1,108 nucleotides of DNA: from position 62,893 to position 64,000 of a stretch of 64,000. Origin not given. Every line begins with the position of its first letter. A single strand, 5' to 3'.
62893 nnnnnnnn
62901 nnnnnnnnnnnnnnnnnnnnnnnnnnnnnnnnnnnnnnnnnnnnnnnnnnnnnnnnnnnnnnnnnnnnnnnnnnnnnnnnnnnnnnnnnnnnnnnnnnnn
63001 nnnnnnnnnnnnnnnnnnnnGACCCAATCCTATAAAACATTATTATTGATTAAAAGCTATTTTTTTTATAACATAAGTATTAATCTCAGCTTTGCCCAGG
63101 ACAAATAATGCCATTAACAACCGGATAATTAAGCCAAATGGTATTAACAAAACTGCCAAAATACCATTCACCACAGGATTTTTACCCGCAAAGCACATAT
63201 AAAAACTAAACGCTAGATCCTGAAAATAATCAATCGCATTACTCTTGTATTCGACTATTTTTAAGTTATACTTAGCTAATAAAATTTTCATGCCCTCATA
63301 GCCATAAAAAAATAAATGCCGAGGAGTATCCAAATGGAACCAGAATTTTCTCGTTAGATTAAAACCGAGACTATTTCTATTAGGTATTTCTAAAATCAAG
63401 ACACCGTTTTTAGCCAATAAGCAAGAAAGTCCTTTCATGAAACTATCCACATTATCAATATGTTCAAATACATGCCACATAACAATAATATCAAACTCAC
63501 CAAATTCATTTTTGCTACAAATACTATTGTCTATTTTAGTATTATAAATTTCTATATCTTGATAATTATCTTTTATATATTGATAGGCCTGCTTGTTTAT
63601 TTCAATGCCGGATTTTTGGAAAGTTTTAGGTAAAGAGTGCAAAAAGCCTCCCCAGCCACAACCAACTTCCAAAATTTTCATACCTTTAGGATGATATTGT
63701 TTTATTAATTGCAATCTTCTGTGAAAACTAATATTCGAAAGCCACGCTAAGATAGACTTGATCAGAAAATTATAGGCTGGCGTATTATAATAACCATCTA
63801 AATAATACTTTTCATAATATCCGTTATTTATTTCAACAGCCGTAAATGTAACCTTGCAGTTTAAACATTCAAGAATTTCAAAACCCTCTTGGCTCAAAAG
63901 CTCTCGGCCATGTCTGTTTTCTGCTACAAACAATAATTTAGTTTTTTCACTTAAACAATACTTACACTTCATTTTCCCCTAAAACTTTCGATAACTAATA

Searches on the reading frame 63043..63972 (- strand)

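Call 5: search_protein_families(library=pfam, proteins=[window:63043-63972:-], max_evalue=0.01)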
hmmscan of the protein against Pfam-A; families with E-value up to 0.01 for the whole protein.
window:63043-63972:- (309 aa): 8 families
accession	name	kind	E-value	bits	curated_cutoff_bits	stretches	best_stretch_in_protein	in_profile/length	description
PF13489.12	Methyltransf_23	-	3.7e-18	66.2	27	1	87-241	13-163/164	Methyltransferase domain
PF08242.18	Methyltransf_12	-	8.3e-11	42.9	30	1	101-192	1-98/98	Methyltransferase domain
PF02353.26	CMAS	-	2.9e-09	37.1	27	1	95-195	61-165/273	Mycolic acid cyclopropane synthetase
PF08241.18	Methyltransf_11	-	8.5e-09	36.4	21.2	1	101-194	1-95/95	Methyltransferase domain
PF13847.12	Methyltransf_31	-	2.5e-08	34.2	27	1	96-198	3-113/145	Methyltransferase domain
PF13649.12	Methyltransf_25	-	1e-07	33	27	1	100-190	1-97/97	Methyltransferase domain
PF07021.18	MetW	-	0.00025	21.2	21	1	87-180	4-96/193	Methionine biosynthesis protein MetW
PF05175.20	MTS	-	0.0035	17.4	23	1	96-165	31-104/170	Methyltransferase small domain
